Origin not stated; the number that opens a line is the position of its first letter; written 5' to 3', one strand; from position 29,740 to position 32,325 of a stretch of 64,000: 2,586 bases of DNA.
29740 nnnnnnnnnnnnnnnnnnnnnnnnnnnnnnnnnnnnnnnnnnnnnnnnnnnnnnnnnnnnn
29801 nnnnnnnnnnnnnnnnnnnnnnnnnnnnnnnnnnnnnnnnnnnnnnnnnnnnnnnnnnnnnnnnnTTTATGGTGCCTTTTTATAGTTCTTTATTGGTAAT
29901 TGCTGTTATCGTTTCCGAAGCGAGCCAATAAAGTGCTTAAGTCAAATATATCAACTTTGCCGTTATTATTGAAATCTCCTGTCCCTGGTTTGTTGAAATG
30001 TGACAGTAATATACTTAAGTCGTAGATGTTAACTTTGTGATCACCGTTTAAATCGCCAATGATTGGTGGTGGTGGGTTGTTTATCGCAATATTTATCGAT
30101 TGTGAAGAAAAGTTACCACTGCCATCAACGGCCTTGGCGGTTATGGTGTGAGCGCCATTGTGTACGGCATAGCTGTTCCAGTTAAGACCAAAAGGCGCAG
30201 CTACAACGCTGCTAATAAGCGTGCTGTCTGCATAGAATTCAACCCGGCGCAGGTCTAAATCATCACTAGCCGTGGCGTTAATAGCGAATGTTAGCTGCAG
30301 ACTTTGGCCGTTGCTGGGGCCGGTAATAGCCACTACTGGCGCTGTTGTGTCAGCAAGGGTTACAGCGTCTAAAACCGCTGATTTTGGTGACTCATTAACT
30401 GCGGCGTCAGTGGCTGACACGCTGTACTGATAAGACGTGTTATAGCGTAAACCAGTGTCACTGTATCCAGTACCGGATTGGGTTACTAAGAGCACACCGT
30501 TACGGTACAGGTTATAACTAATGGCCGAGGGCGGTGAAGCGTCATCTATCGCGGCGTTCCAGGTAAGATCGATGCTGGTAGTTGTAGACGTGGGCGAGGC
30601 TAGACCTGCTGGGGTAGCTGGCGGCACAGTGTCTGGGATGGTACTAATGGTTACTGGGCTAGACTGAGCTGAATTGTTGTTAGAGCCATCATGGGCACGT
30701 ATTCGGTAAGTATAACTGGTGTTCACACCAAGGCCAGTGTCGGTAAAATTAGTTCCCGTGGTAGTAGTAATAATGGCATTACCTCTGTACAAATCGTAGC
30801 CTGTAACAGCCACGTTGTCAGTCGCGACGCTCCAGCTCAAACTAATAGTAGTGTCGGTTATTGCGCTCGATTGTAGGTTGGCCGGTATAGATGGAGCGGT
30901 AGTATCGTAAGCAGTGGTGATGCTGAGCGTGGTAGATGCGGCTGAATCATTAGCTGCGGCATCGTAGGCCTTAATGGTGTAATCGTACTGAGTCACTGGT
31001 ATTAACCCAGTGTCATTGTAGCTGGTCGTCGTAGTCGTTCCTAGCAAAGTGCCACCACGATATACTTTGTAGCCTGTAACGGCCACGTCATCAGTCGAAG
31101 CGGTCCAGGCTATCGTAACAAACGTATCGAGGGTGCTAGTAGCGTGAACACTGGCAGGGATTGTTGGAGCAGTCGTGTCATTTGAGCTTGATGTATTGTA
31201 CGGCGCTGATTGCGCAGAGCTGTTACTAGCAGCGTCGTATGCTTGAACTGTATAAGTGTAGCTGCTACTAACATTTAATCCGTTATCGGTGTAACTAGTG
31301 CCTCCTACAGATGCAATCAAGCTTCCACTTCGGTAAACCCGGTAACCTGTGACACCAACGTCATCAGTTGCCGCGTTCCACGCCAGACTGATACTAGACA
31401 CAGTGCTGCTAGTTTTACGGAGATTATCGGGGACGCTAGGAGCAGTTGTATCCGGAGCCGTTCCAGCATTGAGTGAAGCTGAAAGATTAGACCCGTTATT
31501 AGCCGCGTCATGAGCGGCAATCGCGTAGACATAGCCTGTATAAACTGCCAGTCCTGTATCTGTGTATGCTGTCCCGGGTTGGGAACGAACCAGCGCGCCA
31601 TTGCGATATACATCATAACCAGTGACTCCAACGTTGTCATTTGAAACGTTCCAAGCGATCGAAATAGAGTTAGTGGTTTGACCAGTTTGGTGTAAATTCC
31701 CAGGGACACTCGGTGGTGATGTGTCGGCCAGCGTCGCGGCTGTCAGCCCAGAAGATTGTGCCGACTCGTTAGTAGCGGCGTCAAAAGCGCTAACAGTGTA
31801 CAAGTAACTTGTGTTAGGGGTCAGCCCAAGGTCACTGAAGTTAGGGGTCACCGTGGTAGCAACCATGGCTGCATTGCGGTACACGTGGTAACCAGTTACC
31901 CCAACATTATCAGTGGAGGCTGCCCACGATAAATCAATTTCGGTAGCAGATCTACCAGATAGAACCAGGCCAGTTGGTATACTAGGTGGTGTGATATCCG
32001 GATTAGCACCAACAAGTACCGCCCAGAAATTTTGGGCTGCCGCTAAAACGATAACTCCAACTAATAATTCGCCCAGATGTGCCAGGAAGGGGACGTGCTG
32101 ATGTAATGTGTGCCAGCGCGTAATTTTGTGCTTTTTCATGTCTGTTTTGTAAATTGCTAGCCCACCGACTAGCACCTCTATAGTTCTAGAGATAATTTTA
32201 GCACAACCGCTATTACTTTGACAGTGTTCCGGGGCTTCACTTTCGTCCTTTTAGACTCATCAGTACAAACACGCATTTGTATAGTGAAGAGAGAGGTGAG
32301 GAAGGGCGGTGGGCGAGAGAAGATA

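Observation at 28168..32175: Adjacent cohesin-bearing and dockerin-bearing surface proteins: a two-gene self-assembling surface module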

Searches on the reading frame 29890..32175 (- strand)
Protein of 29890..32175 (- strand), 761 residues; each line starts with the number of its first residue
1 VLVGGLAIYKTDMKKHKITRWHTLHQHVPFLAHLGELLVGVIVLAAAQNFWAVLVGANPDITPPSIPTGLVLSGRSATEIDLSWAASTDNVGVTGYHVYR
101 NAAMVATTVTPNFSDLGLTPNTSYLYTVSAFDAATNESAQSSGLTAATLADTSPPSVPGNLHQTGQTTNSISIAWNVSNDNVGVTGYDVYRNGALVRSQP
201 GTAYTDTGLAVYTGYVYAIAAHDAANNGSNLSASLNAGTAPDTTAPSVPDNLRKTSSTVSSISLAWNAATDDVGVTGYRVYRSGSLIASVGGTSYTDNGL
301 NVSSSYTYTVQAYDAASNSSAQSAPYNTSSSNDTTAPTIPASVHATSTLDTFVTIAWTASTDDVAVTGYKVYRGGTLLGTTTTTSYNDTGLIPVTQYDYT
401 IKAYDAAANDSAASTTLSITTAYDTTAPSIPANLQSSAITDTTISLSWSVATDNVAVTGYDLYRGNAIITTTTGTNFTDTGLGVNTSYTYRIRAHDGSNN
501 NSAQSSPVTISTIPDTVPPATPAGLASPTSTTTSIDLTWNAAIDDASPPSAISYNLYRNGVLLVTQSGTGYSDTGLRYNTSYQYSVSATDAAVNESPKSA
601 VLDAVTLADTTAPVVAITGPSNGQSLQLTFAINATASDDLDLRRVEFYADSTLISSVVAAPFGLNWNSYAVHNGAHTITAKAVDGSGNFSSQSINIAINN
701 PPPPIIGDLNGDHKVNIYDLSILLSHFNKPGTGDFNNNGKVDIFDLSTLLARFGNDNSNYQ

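Call 3: search_protein_families(library=pfam, proteins=[window:29890-32175:-], max_evalue=1)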
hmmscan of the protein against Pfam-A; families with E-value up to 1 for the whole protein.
window:29890-32175:- (761 aa): 11 families
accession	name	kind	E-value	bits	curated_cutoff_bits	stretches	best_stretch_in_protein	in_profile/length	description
PF00041.27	fn3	-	1.8e-36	124.7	25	6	430-509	2-82/84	Fibronectin type III domain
PF18370.7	RGI_lyase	-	1.5e-22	80.2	27.8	6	441-503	16-81/86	Rhamnogalacturonan I lyases beta-sheet domain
PF17957.7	Big_7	-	4.6e-20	72.5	24.1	3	613-680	1-70/70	Bacterial Ig domain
PF25788.1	Ig_Rha78A_N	-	4.9e-07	30.4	27.4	0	476-512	65-101/105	Rha78A-like, N-terminal immunoglobulin domain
PF25523.1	Ig_RIMBP2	-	1.4e-06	28.6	27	0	271-300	36-65/105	RIMBP2-like, immunoglobulin-like domain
PF00404.24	Dockerin_1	-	4.6e-05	24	22.9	2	707-749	2-52/57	Dockerin type I domain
PF16967.11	TcfC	-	0.0045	17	29.4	0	187-199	15-27/68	E-set like domain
PF19077.6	Big_13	-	0.0098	16.8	27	1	627-698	28-100/102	Bacterial Ig-like domain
PF16794.11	fn3_4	-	0.011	16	27.1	0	519-557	3-41/103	Fibronectin-III type domain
PF13517.12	FG-GAP_3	-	0.02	15.9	26.9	0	684-717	26-59/61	FG-GAP-like repeat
PF20164.4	GspA_SrpA_N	-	0.37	11.6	27.4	0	300-322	83-105/117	GspA/SrpA SigLec-like domain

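Call 4: search_protein_families(library=ncbifam, proteins=[window:29890-32175:-], max_evalue=1)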
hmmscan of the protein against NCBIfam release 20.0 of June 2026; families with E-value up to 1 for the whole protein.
window:29890-32175:- (761 aa): 2 families
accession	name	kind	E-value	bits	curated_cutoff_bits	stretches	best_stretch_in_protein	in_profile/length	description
NF041611.1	exoglucan_CbhB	equivalog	2.5e-134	449.6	1950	3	239-422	699-887/997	exoglucanase CbhB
NF045522.1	MXAN_2561_fam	equivalog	4.1e-08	33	150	4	418-510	159-256/304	MXAN_2561 family MXYO-CTERM-anchored protein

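Call 27: find_homologous_proteins(query=window:29890-32175:-, max_evalue=1e-10)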
Query window:29890-32175:- (761 aa): 7169 proteins with E <= 1e-10 among 8000 candidates; the best 120 are listed.
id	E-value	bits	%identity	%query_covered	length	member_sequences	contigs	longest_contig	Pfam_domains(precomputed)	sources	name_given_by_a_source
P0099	0.0e+0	1629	100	100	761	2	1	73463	PF25523.2,PF17957.8,PF25788.3,PF18370.8,PF00041.28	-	-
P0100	0.0e+0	1501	91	100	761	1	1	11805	PF25523.2,PF00404.25,PF17957.8,PF25788.3,PF18370.8,PF00041.28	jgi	jgi:chitodextrinase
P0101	0.0e+0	1491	91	100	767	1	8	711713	PF25523.2,PF17957.8,PF25788.3,PF18370.8,PF00041.28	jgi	jgi:chitodextrinase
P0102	0.0e+0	1475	90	100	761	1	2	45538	PF25523.2,PF17957.8,PF25788.3,PF18370.8,PF00041.28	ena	-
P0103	0.0e+0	1425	86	100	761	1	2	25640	PF25523.2,PF00404.25,PF17957.8,PF25788.3,PF18370.8,PF00041.28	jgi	jgi:chitodextrinase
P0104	0.0e+0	1187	73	98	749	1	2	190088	PF25523.2,PF00404.25,PF17957.8,PF25788.3,PF16893.12,PF18370.8,PF00041.28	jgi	jgi:chitodextrinase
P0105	0.0e+0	1180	73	98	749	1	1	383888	PF25523.2,PF00404.25,PF17957.8,PF18370.8,PF00041.28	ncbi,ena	-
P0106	0.0e+0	1123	69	100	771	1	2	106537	PF25523.2,PF00404.25,PF17957.8,PF16893.12,PF18370.8,PF00041.28,PF16967.12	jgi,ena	-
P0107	0.0e+0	1109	69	98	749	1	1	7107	PF00404.25,PF17957.8,PF25788.3,PF16893.12,PF18370.8,PF25833.1,PF00041.28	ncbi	ncbi:MAG: fibronectin type III domain-containing protein [Candidatus Saccharimonadales bacterium]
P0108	0.0e+0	1094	68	98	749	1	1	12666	PF25523.2,PF00404.25,PF17957.8,PF25788.3,PF18370.8,PF00041.28,PF19077.7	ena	-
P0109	0.0e+0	1091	67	98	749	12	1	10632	PF25523.2,PF00404.25,PF17957.8,PF25788.3,PF18370.8,PF00041.28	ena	-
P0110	0.0e+0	1059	65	98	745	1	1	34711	PF25523.2,PF00404.25,PF25832.1,PF17957.8,PF25788.3,PF16893.12,PF18370.8,PF00041.28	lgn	-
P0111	0.0e+0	1059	67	96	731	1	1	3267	PF25523.2,PF17957.8,PF25788.3,PF18370.8,PF00041.28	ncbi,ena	-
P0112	0.0e+0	1053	68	96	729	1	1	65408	PF25523.2,PF00404.25,PF17957.8,PF25788.3,PF16893.12,PF18370.8,PF00041.28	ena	-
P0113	0.0e+0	1053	66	98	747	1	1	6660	PF25523.2,PF00404.25,PF17957.8,PF25788.3,PF16893.12,PF18370.8,PF00041.28,PF16967.12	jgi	jgi:chitodextrinase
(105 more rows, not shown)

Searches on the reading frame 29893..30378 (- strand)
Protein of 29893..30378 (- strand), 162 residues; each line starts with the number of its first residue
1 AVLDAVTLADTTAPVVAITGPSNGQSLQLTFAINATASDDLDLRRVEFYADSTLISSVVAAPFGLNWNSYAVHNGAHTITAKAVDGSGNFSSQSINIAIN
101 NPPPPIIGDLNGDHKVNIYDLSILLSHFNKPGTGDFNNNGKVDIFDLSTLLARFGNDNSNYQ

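Call 9: search_solved_structures(query=window:29893-30339:-, max_evalue=10, show_alignments=3)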
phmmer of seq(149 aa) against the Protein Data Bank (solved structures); distinct sequences matched with E-value up to 10: 1242 (the best 60 are shown).
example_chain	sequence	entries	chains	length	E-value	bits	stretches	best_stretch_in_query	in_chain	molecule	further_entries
3pdd_A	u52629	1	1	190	8e-08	35.4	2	4-76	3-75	Glycoside hydrolase, family 9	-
9x9r_A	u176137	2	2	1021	5.6e-07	32.7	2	16-88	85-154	Chitodextrinase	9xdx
9kvu_A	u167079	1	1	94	7.5e-07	32.2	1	1-86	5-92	bacterial immunoglobulin domain B1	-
2y3n_B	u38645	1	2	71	0.0022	21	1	94-144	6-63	CELLULOSOMAL FAMILY-48 PROCESSIVE GLYCOSIDE HYDROLASE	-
7kqy_A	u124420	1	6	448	0.0027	20.7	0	41-82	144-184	Heavy-Chain only Human Antibodies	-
9yok_D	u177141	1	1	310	0.0044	20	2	41-82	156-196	Fab-14 heavy chain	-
3pdg_A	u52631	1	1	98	0.0055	19.7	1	4-76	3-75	Fibronectin(III)-like module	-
2jnk_A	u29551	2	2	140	0.0082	19.2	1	117-144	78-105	Hyalurononglucosaminidase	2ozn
5f6h_K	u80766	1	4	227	0.0086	19.1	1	41-82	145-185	DH427 Antibody Heavy Chain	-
5f6j_B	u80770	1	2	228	0.0088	19.1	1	41-82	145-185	DH427 Antibody Heavy Chain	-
6wrp_H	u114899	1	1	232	0.012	18.6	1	41-82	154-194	PI3-E12 Fab Heavy Chain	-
3pe9_A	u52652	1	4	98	0.012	18.6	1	18-78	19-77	Fibronectin(III)-like module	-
7q0i_H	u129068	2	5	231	0.02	17.9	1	41-82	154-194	Beta-43 heavy chain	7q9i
9au1_H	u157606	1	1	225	0.02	17.9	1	41-82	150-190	VIR-7229 Fab heavy chain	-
9atm_H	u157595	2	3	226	0.021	17.9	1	41-82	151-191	VIR-7229 Fab heavy chain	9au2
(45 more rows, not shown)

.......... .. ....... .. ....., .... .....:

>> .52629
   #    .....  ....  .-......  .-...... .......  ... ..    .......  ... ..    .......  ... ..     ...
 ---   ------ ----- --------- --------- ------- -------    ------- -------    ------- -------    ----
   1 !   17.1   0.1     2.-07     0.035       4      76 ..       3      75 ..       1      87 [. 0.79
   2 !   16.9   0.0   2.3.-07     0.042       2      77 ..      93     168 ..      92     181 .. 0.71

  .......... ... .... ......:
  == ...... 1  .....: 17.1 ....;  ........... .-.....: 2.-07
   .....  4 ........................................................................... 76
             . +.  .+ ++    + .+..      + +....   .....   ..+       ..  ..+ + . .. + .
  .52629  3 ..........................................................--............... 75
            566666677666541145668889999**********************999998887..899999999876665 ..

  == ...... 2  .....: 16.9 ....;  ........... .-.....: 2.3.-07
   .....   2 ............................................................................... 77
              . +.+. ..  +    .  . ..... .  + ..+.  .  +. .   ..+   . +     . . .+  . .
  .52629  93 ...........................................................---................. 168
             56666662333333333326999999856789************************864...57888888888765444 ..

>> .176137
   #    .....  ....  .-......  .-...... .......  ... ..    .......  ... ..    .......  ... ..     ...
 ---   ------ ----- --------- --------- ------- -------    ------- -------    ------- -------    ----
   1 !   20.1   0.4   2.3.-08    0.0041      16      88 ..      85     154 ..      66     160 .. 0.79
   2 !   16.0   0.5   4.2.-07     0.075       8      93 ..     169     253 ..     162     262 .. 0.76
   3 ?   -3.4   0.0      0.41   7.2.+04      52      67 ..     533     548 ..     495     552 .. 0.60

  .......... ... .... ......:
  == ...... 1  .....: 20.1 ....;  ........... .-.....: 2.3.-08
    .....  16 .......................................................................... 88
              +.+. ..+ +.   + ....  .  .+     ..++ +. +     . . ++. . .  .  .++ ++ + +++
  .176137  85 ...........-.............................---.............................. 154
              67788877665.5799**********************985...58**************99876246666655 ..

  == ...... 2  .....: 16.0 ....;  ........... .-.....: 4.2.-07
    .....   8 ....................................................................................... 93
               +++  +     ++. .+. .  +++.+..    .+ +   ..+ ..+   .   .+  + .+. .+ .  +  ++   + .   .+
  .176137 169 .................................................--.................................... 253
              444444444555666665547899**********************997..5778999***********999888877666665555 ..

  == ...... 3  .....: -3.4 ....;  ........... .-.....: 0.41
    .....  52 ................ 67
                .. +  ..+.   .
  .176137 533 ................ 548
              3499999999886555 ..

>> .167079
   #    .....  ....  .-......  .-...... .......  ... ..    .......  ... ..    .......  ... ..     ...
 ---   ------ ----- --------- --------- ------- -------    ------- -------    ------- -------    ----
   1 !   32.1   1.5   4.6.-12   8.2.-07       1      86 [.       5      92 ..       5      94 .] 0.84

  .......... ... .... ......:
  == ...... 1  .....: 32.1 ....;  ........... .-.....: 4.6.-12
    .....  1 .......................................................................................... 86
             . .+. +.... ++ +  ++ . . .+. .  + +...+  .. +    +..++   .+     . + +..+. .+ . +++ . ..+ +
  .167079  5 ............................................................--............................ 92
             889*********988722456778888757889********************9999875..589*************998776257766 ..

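Call 26: find_homologous_proteins(query=window:29893-30378:-, max_evalue=0.001)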
Query window:29893-30378:- (162 aa): 8 proteins with E <= 0.001 among 355 candidates.
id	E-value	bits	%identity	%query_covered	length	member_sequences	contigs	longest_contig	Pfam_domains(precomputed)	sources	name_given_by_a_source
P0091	1.4e-72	260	75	98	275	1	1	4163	PF00404.25,PF17957.8,PF18370.8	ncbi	-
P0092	3.0e-67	243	68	100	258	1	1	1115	PF17957.8,PF19077.7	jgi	jgi:hypothetical protein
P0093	9.6e-53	196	76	72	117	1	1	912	PF00404.25,PF17957.8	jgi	jgi:hypothetical protein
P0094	1.0e-28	118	82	40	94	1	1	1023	PF00404.25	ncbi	-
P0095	4.8e-15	74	36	57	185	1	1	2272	PF17957.8,PF19077.7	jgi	jgi:hypothetical protein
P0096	4.9e-10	57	65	30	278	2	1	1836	PF00404.25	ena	-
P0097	2.4e-8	52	34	72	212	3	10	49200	PF00404.25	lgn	-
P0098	4.3e-6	44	46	41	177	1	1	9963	PF00404.25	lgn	-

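Call 73: predict_structure(alignment_id=A8)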
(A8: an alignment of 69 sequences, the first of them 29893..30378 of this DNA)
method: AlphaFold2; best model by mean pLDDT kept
length: 162 residues; sequences in the alignment: 69
mean_pLDDT: 93.9   pTM: 0.74
mean pLDDT of the five models: 93.9, 93.9, 93.0, 92.8, 92.2
residues with pLDDT >= 90: 139; 70-90: 18; 50-70: 5; < 50: 0
segments of 3 or more residues with pLDDT < 50: none
pLDDT, mean of each block of 10 residues (from residue 1): 74 96 96 97 96 97 96 94 96 97 91 95 98 96 97 91 65
secondary structure, 60 per line:
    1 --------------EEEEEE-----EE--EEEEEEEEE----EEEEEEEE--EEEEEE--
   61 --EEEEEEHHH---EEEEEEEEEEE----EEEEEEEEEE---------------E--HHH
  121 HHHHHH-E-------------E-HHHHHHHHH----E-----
elements in order: E15-20 E30-38 E43-50 E53-58 E63-68 E75-85 E90-99 H118-126 H144-152

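Call 75: fold_search(model_id=the predicted structure, library=pdb)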
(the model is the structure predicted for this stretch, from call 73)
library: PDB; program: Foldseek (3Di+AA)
matches with E <= 10: 1852; with E <= 0.001: 31
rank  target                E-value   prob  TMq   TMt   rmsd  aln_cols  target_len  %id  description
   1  9kvu                  2.3e-07  1.00  0.51  0.85   1.7        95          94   28  Structure of B1 domain in the bifunctional enzyme CelAly (released 2026-03-18)
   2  3pe9_A                1.6e-06  1.00  0.48  0.84   1.6        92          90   29  Structures of Clostridium thermocellum CbhA fibronectin(III)-like modules (released 2011-11-23)
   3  3pe9_B                2.4e-06  1.00  0.46  0.84   1.9        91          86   27  Structures of Clostridium thermocellum CbhA fibronectin(III)-like modules (released 2011-11-23)
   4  3pdd                  3.4e-06  1.00  0.48  0.42   2.7        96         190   27  Structures of Clostridium thermocellum CbhA fibronectin(III)-like modules (released 2011-11-23)
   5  6tn6                  5.1e-06  1.00  0.48  0.17   2.9       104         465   12  X-ray structure of the endo-beta-1,4-mannanase from Thermotoga petrophila (released 2020-04-29)
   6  3pdg                  1.2e-05  1.00  0.48  0.83   1.7        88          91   27  Structures of Clostridium thermocellum CbhA fibronectin(III)-like modules (released 2011-11-23)
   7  3pe9_D                1.7e-05  1.00  0.45  0.83   1.8        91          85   26  Structures of Clostridium thermocellum CbhA fibronectin(III)-like modules (released 2011-11-23)
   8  8cka_B                5.4e-05  1.00  0.45  0.19   3.8       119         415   18  Deinococcus radidurans HPI S-layer (released 2023-04-19)
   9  6e57_A                5.4e-05  1.00  0.42  0.19   7.2       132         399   12  Bacteroides ovatus mixed-linkage glucan utilization locus (MLGUL) SGBP-B in complex with mixed-linkage heptasaccharide (released 2019-05-29)
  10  1ug9                  5.8e-05  1.00  0.48  0.08   8.9       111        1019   15  Crystal Structure of Glucodextranase from Arthrobacter globiformis I42 (released 2003-12-09)
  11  6e57_D                7.2e-05  1.00  0.42  0.19   7.1       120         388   12  Bacteroides ovatus mixed-linkage glucan utilization locus (MLGUL) SGBP-B in complex with mixed-linkage heptasaccharide (released 2019-05-29)
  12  6e57_C                1.3e-04  1.00  0.42  0.19   7.2       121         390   12  Bacteroides ovatus mixed-linkage glucan utilization locus (MLGUL) SGBP-B in complex with mixed-linkage heptasaccharide (released 2019-05-29)
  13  6e9b_C                1.6e-04  1.00  0.42  0.19   7.1       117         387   13  Bacteroides ovatus mixed-linkage glucan utilization locus (MLGUL) SGBP-B in complex with mixed-linkage heptasaccharide (released 2019-05-15)
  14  7wqp_R                2.2e-04  1.00  0.40  0.66   4.1        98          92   16  Adeno-associated virus serotype PHP.eB in complex with AAVR (released 2022-06-15)
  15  6nz0_Z                2.3e-04  1.00  0.42  0.67   5.0        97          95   18  Cryo-EM structure of AAV-2 in complex with AAVR PKD domains 1 and 2 (released 2019-06-12)
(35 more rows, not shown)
